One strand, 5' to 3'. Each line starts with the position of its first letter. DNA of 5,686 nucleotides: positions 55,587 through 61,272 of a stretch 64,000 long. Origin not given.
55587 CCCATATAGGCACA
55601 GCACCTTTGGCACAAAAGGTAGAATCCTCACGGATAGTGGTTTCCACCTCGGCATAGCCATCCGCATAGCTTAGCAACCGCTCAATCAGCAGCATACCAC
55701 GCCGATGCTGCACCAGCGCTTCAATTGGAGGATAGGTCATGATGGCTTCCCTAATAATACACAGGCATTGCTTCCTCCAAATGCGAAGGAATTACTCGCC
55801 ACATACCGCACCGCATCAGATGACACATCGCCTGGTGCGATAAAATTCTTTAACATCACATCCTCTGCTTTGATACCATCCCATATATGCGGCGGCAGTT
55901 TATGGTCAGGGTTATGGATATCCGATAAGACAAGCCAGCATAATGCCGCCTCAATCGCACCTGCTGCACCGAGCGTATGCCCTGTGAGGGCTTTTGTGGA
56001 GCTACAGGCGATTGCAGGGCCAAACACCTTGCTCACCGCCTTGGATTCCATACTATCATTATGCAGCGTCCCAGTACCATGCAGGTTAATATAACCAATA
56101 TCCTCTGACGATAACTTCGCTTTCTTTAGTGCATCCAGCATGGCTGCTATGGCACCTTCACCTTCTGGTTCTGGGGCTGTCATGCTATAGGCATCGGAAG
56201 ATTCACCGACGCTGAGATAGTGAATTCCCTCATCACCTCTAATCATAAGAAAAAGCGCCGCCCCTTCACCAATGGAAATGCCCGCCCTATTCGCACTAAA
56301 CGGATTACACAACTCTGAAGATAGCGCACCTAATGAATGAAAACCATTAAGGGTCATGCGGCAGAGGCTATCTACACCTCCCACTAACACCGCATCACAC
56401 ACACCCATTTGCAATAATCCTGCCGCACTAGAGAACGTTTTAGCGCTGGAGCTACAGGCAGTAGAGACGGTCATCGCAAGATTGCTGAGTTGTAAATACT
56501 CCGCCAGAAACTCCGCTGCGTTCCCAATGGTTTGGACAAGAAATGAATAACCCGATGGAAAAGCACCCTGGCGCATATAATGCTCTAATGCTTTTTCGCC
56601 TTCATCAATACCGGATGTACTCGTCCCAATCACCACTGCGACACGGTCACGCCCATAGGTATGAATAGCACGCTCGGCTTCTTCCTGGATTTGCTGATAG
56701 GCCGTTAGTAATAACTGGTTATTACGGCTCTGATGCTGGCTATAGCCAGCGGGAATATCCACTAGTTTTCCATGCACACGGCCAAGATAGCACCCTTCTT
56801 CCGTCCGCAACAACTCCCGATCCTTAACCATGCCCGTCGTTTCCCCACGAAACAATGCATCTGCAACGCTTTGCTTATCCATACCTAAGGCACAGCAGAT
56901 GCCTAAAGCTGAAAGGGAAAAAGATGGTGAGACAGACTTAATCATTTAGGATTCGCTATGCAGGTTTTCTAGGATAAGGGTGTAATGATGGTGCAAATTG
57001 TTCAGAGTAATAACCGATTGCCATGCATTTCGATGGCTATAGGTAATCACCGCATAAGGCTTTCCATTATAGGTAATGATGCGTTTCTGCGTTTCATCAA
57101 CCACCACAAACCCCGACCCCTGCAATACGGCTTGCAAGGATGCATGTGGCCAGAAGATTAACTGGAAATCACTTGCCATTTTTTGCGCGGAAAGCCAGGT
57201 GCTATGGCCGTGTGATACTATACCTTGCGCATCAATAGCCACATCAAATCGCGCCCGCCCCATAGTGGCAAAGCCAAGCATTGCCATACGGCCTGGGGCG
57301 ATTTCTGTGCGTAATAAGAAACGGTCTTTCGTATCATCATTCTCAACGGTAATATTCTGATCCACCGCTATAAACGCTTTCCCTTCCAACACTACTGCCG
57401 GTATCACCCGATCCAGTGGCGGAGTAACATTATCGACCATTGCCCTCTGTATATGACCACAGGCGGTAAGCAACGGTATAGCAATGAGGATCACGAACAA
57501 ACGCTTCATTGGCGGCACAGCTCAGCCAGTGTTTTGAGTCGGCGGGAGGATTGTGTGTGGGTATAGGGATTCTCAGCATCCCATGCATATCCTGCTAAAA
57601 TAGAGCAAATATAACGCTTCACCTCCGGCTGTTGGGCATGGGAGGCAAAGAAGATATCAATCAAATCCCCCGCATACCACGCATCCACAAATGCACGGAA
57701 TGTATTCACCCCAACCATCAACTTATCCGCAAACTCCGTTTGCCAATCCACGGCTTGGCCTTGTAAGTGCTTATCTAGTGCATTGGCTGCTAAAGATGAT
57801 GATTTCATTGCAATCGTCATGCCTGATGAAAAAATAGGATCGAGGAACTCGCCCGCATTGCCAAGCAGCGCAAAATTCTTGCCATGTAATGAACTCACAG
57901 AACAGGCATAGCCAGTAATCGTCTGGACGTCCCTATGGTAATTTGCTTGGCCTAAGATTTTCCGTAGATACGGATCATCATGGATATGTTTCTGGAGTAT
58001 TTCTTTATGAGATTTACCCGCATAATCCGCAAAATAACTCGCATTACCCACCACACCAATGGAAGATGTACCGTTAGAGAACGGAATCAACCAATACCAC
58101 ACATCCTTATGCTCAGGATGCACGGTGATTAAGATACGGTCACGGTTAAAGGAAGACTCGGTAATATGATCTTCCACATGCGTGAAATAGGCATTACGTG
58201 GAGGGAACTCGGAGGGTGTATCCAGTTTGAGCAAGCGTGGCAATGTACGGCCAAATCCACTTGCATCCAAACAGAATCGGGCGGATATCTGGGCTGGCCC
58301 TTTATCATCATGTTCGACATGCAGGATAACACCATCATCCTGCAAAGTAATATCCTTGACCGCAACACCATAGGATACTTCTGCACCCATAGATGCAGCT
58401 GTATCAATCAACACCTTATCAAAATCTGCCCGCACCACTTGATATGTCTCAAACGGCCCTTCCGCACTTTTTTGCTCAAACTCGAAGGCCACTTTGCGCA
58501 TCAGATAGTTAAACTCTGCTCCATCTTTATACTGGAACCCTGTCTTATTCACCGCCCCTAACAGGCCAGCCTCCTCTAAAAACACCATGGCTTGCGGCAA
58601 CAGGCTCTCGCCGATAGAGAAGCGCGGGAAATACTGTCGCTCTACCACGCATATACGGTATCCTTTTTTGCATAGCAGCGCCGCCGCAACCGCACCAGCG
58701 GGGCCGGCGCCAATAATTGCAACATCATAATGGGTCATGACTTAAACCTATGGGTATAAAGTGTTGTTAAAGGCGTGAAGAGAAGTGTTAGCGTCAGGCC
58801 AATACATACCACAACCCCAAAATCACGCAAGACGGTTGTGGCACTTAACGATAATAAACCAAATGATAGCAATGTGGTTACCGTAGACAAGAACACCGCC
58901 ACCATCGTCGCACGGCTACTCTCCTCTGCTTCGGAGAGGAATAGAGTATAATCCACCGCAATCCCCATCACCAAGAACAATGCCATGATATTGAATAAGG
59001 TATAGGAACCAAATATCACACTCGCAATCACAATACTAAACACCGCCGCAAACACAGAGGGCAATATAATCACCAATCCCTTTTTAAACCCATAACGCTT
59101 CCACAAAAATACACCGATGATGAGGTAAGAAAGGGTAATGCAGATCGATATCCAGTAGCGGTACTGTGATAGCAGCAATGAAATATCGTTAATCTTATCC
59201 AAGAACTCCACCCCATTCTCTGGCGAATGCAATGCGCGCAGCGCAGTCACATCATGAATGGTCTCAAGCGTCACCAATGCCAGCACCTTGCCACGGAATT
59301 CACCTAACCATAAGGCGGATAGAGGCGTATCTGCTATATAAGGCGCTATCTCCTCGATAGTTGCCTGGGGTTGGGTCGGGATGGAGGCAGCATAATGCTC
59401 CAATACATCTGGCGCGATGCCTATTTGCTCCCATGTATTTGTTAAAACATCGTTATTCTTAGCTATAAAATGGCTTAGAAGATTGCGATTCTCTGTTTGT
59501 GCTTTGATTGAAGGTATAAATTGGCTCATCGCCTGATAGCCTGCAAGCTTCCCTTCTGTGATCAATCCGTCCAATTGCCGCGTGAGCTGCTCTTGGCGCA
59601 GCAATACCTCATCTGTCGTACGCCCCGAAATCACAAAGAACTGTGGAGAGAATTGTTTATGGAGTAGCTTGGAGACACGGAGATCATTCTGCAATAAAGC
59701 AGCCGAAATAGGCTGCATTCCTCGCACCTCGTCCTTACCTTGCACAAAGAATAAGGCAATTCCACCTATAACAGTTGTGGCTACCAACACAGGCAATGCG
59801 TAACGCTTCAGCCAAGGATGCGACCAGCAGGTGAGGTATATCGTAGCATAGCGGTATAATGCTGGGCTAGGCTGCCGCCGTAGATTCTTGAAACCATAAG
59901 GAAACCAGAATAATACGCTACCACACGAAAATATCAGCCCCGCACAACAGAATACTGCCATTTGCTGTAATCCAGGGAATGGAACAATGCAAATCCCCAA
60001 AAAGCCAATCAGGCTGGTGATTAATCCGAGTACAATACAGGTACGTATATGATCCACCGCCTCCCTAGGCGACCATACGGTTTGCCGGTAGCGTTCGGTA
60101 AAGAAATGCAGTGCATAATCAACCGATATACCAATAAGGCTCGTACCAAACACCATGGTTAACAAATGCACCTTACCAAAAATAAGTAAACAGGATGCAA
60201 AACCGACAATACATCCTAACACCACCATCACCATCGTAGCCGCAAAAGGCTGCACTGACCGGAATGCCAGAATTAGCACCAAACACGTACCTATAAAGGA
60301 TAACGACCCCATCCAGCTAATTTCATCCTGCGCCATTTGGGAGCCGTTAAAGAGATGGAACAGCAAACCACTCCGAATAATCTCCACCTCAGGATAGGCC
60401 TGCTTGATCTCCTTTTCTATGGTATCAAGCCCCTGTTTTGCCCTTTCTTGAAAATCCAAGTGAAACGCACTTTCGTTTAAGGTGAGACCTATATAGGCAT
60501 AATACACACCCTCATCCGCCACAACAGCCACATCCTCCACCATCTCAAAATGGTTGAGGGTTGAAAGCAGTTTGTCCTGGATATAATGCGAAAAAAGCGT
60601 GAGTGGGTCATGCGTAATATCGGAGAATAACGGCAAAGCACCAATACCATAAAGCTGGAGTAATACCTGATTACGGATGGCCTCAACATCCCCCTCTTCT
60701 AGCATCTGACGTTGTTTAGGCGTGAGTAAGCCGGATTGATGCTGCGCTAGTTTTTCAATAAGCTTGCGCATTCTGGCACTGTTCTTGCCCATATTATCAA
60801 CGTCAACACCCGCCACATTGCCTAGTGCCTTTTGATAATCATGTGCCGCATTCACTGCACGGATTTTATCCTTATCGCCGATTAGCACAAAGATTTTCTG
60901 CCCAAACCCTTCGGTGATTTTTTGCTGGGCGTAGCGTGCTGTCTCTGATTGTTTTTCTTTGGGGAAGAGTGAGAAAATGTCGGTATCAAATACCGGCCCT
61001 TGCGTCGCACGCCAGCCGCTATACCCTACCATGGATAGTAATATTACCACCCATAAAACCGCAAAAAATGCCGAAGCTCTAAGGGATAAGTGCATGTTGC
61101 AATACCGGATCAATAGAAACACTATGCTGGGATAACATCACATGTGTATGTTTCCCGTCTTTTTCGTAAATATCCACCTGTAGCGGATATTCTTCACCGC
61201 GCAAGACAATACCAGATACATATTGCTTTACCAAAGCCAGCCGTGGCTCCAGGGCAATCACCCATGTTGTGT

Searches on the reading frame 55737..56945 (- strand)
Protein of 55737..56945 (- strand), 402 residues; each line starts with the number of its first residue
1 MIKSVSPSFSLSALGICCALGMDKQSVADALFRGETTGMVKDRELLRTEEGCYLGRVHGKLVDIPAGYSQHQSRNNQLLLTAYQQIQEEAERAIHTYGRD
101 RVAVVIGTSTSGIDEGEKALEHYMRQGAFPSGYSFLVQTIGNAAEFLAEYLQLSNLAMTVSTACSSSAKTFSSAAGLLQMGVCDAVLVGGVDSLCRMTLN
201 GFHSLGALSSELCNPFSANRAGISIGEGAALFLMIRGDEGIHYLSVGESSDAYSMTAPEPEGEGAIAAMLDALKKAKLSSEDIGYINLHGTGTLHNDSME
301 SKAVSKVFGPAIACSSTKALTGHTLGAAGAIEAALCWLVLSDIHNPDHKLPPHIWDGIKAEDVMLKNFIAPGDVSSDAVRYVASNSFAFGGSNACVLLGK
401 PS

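Call 18: search_protein_families(library=ncbifam, proteins=[window:55737-56945:-], max_evalue=0.00001)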
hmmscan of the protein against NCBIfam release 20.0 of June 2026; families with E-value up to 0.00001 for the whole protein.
window:55737-56945:- (402 aa): 20 families
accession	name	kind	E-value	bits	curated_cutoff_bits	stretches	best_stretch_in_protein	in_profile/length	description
NF006618.0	PRK09185.1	subfamily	3e-148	494.1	407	1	10-400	6-392/394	beta-ketoacyl-ACP synthase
TIGR03150.1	fabF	equivalog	4.5e-59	200.2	493.75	1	13-398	7-406/407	beta-ketoacyl-ACP synthase II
NF005589.0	PRK07314.1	subfamily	1.7e-56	191.7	387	1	73-400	72-411/413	beta-ketoacyl-ACP synthase II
NF004618.0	PRK05952.1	equivalog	4.8e-53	180.4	455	1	45-400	26-382/384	beta-ketoacyl-ACP synthase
NF004970.0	PRK06333.1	subfamily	1.7e-44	152.4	525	1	82-399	90-420/424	beta-ketoacyl-ACP synthase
NF058662.1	cispenta_AmcF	equivalog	5.7e-44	150.6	325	1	16-398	9-367/369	cispentacin biosynthesis acyltransferase subunit AmcF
NF006587.0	PRK09116.1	equivalog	7.2e-43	146.9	470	1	142-399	142-405/408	beta-ketoacyl-ACP synthase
NF005076.0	PRK06501.1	equivalog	3.1e-41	141.7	629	1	138-400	149-422/425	beta-ketoacyl-ACP synthase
NF006274.0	PRK08439.1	equivalog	7.6e-40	136.9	621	1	13-399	8-404/406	beta-ketoacyl-ACP synthase II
NF005490.0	PRK07103.1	equivalog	6.3e-38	130.9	445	1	11-400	8-412/414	polyketide beta-ketoacyl:acyl carrier protein synthase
NF006434.0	PRK08722.1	equivalog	2.2e-34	119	759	1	84-398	83-411/414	beta-ketoacyl-ACP synthase II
NF005935.0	PRK07967.1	equivalog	4.8e-34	117.9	630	1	12-400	7-403/406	beta-ketoacyl-ACP synthase I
NF005916.1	PRK07910.1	equivalog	1.8e-33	116.1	560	1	99-400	105-417/418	KasA/KasB family beta-ketoacyl-ACP synthase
NF053555.1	prodigi_MBC_PigJ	equivalog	5.8e-23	81.1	900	1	140-396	490-754/759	prodigiosin MBC biosynthesis protein PigJ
NF045894.1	PKS_plus_SDR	equivalog_domain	7.4e-19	66.9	1740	1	78-330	93-355/1515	type I polyketide synthase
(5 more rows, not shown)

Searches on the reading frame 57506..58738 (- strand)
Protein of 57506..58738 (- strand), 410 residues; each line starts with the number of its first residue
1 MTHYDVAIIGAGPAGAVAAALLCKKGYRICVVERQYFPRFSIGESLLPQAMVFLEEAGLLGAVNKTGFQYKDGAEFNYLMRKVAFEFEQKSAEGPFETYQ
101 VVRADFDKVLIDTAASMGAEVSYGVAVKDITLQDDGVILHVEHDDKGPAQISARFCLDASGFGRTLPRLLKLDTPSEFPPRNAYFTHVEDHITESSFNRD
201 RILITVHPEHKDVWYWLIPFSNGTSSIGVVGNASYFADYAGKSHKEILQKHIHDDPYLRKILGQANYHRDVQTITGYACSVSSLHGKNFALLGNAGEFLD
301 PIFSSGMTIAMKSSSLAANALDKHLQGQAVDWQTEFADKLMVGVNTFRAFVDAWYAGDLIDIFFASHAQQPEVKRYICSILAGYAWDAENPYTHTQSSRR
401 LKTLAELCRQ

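Call 18: search_protein_families(library=ncbifam, proteins=[window:57506-58738:-], max_evalue=0.00001)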
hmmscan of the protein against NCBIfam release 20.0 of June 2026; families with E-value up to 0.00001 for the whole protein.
window:57506-58738:- (410 aa): 30 families (the best 25 are shown)
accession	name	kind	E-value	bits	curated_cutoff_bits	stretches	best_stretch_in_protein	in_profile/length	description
NF033113.0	halo_ClmS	equivalog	4.3e-47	160.9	900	1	5-326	4-326/570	chloramphenicol-biosynthetic FADH2-dependent halogenase CmlS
TIGR02032.1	GG-red-SF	subfamily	2.1e-35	122.9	158.8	1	4-320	1-296/297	geranylgeranyl reductase family protein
NF049967.1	QhpG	equivalog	3.4e-30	105.3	240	1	6-326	1-291/423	flavin-dependent monooxygenase QhpG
NF038171.1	maturase_LodB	equivalog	4e-23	82.1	400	1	5-355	1-345/361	lysine-epsilon-oxidase maturase LodB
NF045655.1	MkRedMenJ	equivalog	1e-18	67.4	700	1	3-340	4-332/406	menaquinone reductase MenJ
NF038174.1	maturase_GoxB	equivalog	2.6e-18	66.2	400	1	5-356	2-344/358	glycine oxidase maturase GoxB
NF041080.1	DGGGPL_reductase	equivalog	5.2e-16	58.5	580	1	3-331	1-321/447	digeranylgeranylglycerophospholipid reductase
NF005452.0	PRK07045.1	equivalog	3.8e-14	52.4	397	1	3-329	5-327/388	putative monooxygenase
NF041385.1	Dggglyphlred_Halo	equivalog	1.9e-13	49.7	700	1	3-333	4-325/405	digeranylgeranylglycerophospholipid reductase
NF041160.1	DGGPL_Thplmales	equivalog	6.6e-13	48.3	780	1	1-357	1-346/396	digeranylgeranylglycerophospholipid reductase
NF006092.0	PRK08244.1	equivalog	9.9e-13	47.6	644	1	3-168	2-163/494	monooxygenase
NF004832.0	PRK06184.1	subfamily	2e-12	46.7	476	1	2-165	5-172/506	hypothetical protein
NF005313.0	PRK06847.1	subfamily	2.5e-12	46.5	372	1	5-147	6-150/375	hypothetical protein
NF033145.1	rif_monoox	equivalog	4.8e-12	45.5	800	1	5-226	2-212/472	rifampin monooxygenase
NF004829.0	PRK06183.1-3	subfamily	1.3e-10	40.6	390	1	2-161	7-172/520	bifunctional 3-(3-hydroxy-phenyl)propionate/3-hydroxycinnamic acid hydroxylase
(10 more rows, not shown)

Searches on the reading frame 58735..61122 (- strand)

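Call 18: search_protein_families(library=ncbifam, proteins=[window:58735-61122:-], max_evalue=0.00001)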
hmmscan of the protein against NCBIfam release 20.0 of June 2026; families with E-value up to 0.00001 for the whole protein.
window:58735-61122:- (795 aa): 3 families
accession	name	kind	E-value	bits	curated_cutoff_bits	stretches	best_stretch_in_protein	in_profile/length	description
TIGR03480.1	HpnN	hypoth_equivalog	1.1e-18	66.7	751.85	1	264-408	267-417/862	hopanoid biosynthesis associated RND transporter like protein HpnN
TIGR00921.1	2A067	subfamily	5.2e-08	31.4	351.9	1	263-407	189-339/733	hydrophobe/amphiphile efflux-3 (HAE3) family transporter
NF006354.0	PRK08578.1-2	equivalog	3.8e-06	26.5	353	1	211-339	75-198/296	preprotein translocase subunit SecF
